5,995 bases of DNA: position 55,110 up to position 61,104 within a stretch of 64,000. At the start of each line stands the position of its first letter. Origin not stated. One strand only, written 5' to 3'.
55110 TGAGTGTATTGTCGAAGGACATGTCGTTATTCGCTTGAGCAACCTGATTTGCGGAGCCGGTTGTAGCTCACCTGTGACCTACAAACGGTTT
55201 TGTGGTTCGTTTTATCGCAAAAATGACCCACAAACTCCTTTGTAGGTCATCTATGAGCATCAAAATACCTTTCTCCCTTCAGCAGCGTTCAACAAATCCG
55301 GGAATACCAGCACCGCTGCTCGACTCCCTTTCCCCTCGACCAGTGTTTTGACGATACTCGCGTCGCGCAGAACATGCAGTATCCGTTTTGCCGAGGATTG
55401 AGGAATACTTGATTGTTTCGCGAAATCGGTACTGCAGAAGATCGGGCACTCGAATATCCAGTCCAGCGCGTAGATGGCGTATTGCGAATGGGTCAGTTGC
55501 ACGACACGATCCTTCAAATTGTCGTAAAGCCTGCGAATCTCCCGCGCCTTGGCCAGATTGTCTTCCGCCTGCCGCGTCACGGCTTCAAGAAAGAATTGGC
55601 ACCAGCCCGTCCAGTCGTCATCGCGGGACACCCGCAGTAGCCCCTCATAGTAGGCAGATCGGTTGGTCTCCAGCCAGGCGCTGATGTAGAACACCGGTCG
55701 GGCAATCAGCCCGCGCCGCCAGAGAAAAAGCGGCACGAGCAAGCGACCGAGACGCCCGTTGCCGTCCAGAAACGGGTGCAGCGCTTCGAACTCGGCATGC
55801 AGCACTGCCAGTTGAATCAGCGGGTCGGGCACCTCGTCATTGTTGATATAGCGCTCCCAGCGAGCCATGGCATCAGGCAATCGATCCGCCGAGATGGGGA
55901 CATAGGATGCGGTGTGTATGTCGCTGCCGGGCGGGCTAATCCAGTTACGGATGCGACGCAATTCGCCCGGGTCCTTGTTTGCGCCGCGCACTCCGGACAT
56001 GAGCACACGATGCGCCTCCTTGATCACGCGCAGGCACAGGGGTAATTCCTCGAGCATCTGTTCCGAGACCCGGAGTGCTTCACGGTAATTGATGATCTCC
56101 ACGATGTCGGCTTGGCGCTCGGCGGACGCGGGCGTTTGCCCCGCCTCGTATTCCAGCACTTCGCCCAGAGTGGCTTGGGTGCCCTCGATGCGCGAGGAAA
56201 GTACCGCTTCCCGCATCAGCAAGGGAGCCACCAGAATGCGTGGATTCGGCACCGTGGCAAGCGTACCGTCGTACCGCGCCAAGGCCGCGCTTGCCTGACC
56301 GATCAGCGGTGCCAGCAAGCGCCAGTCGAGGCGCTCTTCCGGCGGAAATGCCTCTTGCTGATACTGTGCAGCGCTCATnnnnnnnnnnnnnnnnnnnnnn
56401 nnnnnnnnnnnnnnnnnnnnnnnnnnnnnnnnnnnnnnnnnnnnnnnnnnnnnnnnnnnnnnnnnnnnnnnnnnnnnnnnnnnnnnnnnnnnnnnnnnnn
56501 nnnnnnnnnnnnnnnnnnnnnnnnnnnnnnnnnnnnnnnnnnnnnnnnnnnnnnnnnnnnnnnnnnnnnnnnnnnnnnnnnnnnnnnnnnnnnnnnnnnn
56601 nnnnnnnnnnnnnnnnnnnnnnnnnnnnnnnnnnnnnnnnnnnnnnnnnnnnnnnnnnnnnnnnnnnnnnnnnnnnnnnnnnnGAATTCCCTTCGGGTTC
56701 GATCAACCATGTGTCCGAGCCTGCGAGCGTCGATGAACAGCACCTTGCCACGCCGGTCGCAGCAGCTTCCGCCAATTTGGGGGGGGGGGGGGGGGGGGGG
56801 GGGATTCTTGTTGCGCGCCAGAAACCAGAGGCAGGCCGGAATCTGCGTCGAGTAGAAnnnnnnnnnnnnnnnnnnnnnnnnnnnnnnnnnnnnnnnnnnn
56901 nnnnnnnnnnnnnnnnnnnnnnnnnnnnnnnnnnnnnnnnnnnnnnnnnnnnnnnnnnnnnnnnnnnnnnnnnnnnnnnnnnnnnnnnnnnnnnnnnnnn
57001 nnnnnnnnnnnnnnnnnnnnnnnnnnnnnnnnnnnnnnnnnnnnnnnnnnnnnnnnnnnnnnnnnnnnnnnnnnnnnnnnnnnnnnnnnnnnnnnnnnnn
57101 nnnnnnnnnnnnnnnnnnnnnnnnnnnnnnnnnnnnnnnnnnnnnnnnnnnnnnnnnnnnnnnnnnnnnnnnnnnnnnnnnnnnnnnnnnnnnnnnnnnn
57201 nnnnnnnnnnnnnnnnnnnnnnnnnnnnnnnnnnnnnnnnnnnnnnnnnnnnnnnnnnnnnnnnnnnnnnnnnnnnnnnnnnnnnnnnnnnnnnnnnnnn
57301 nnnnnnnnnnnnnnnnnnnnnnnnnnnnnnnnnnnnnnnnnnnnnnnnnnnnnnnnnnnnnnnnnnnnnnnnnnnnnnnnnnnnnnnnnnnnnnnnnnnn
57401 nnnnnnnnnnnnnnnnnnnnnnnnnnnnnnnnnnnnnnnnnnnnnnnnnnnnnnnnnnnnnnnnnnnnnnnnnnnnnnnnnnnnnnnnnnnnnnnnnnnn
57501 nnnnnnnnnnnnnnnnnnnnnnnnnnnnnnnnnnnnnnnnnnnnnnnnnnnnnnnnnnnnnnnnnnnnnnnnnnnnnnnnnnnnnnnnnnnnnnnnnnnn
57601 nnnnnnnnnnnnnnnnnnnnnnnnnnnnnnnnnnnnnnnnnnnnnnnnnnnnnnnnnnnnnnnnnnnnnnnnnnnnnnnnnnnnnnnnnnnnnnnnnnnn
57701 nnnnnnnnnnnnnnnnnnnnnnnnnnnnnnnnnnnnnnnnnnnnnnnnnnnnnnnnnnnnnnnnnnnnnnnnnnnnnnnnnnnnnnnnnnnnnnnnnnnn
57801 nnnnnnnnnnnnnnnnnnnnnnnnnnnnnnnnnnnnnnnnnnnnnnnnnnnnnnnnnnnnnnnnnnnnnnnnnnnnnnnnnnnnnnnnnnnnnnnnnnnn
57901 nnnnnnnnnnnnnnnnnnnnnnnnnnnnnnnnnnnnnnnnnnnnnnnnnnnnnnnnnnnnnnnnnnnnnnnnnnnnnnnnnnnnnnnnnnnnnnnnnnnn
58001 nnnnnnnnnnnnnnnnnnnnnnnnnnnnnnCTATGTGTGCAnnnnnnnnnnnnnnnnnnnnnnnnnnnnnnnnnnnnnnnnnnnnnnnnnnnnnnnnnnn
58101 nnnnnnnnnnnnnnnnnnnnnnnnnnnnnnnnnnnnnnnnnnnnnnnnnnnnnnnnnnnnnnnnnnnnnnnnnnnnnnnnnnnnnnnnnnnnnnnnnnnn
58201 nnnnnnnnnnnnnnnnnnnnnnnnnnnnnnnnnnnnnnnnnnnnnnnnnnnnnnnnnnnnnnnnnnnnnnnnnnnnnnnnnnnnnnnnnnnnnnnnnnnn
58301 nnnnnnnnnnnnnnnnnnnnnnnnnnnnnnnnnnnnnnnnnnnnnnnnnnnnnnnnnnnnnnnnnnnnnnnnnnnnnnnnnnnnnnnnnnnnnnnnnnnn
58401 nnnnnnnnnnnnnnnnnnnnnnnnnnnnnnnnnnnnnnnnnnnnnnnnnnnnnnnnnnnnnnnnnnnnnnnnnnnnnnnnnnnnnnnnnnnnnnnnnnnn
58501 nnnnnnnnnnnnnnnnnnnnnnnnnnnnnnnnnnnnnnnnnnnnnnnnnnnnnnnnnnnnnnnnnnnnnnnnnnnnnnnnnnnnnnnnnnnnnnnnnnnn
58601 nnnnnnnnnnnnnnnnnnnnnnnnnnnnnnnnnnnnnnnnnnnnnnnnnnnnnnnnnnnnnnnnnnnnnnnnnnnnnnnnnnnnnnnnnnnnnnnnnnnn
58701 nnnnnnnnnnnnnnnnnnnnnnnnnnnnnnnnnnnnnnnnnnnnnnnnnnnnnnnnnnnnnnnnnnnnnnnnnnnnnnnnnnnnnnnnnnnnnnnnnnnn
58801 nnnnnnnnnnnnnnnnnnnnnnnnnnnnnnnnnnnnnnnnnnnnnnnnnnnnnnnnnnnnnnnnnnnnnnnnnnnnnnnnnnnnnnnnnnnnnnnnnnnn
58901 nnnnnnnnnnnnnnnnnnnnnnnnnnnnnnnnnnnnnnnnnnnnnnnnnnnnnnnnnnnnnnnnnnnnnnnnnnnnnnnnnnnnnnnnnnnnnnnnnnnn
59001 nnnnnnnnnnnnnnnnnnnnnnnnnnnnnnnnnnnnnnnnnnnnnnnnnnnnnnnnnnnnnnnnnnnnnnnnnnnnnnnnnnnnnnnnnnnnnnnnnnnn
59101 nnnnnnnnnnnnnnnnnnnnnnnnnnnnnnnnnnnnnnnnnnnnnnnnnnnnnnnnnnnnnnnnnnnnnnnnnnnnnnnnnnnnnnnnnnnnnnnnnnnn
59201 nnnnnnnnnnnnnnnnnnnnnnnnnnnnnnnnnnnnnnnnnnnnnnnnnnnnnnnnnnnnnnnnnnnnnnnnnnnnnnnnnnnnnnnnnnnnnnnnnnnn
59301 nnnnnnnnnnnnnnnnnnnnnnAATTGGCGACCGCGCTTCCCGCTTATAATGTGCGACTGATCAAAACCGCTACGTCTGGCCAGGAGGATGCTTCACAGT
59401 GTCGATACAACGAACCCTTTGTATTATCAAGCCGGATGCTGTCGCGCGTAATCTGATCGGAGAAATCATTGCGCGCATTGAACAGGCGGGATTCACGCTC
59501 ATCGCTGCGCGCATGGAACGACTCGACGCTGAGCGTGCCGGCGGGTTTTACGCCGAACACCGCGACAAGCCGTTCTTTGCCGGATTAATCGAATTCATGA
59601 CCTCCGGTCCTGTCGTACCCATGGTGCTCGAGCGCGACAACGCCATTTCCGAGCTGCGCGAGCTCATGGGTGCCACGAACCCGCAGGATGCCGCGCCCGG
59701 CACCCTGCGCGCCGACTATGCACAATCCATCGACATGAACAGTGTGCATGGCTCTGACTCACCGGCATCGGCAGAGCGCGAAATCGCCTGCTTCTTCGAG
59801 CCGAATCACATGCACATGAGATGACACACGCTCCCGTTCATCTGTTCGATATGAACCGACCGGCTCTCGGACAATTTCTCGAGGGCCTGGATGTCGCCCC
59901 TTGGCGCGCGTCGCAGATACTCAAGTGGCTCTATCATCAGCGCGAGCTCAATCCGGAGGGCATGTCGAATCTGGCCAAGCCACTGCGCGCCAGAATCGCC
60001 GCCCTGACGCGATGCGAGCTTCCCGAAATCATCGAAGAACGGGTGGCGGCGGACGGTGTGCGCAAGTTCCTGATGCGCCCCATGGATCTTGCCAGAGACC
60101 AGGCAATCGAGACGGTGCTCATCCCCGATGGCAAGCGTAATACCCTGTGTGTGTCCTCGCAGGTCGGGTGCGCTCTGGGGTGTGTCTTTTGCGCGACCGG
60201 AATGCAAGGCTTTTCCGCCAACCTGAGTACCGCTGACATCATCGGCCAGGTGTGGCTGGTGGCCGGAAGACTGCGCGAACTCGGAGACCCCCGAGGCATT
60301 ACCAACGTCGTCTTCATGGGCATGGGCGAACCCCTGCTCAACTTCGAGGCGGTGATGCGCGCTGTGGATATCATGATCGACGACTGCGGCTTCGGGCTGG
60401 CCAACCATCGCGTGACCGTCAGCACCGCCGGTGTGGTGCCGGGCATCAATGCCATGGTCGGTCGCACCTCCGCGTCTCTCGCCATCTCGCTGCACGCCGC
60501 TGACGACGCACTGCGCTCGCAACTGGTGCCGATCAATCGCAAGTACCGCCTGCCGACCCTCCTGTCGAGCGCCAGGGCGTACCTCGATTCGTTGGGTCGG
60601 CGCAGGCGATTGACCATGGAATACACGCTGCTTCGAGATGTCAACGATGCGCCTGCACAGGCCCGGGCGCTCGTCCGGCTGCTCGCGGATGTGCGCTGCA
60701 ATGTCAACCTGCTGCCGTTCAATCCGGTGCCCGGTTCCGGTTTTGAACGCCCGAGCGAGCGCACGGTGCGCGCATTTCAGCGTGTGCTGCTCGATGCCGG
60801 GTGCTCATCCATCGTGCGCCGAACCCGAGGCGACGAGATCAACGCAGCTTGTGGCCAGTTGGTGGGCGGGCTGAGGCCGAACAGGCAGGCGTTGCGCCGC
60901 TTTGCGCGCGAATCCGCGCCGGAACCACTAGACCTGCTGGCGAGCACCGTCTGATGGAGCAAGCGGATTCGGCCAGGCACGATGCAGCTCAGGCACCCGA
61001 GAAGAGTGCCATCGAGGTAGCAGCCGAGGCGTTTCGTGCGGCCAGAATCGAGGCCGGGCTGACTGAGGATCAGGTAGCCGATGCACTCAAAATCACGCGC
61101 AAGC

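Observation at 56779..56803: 25-nt poly-C/G tract inside hsdM: candidate phase-variable Type I methyltransferase (or a homopolymer artefact)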

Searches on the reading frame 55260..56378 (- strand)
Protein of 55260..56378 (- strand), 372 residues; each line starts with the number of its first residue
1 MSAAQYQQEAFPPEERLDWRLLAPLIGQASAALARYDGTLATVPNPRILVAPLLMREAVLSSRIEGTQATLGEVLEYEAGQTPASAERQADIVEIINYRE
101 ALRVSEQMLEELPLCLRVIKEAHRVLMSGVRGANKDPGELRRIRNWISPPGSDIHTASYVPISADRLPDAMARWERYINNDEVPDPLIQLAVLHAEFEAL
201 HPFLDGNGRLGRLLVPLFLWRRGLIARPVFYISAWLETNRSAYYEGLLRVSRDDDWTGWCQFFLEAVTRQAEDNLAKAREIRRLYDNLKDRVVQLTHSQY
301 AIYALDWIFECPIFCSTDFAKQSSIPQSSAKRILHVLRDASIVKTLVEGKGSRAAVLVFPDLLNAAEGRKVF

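Call 7: search_protein_families(library=pfam, proteins=[window:55260-56378:-])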
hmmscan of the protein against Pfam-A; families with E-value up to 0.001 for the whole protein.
window:55260-56378:- (372 aa): 2 families
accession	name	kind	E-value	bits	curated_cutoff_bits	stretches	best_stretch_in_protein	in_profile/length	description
PF13784.11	Fic_N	-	4e-25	88.1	26.7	1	25-103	3-78/82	Fic/DOC family N-terminal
PF02661.23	Fic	-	1.7e-17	64.4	24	1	114-219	2-93/93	Fic/DOC family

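Call 58: search_protein_families(library=padloc, proteins=[window:55260-56378:-], max_evalue=0.00001)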
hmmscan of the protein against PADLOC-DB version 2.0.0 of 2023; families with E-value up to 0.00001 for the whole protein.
window:55260-56378:- (372 aa): 6 families
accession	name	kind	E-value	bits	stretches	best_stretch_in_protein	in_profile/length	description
PDLC03963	SoFic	-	6.1e-108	359.4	1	5-366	8-358/361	-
PDLC04840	PDC-S04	-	1.6e-16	58.7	1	53-216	11-171/227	-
PDLC04836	PDC-S04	-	2.7e-16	57.5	1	61-254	33-216/244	-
PDLC04966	PDC-S24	-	4.8e-15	53.4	1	139-252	254-370/497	-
PDLC04837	PDC-S04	-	9.6e-14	49.2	1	61-215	33-179/234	-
PDLC04839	PDC-S04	-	4.1e-10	37.7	1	110-245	55-181/205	-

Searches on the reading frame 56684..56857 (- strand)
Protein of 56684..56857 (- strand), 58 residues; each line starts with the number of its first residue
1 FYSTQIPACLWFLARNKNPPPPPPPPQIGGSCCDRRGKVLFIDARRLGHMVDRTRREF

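Call 48: find_homologous_proteins(query=window:56684-56857:-, max_evalue=0.001)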
Query seq(58 aa) (58 aa): 77 proteins with E <= 0.001 among 99 candidates.
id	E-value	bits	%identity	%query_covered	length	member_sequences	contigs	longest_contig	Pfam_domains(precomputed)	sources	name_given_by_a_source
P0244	1.5e-14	71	71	100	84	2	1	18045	PF02384.23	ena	-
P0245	5.5e-14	69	69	100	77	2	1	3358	PF02384.23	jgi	jgi:type I restriction enzyme M protein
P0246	1.8e-13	67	60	100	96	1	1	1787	PF02384.23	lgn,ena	-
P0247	1.1e-12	65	66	100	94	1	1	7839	PF02384.23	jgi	jgi:type I restriction enzyme M protein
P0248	1.3e-12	65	67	100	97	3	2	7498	PF02384.23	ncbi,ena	-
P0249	1.5e-12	65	62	100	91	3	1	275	PF02384.23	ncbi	ncbi:N-6 DNA methylase, partial [Acinetobacter baumannii]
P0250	2.2e-12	64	64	100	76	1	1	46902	PF02384.23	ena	-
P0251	7.0e-12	62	66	100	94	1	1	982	PF02384.23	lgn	-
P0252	7.8e-12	62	64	100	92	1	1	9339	PF02384.23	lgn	-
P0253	8.1e-12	62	60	100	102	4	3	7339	PF02384.23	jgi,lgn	jgi:type I restriction enzyme M protein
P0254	2.0e-11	61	60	98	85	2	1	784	PF02384.23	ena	-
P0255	3.2e-11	60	62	100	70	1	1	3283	PF02384.23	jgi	jgi:type I restriction enzyme M protein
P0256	6.0e-11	59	62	100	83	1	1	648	PF02384.23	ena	-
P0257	7.9e-11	59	60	100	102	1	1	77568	PF02384.23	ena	-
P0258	8.8e-11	59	62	100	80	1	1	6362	PF02384.23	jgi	-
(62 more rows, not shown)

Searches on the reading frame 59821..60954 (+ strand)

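Call 7: search_protein_families(library=pfam, proteins=[window:59821-60954:+])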
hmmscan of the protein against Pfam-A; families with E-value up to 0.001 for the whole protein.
window:59821-60954:+ (377 aa): 2 families
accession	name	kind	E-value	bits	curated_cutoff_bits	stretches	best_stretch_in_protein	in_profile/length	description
PF21016.3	RlmN_N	-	5.3e-14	52.1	24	1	7-62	2-57/60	Ribosomal RNA large subunit methyltransferase N-terminal domain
PF04055.27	Radical_SAM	-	3e-11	44.2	29.5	1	112-278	2-158/166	Radical SAM superfamily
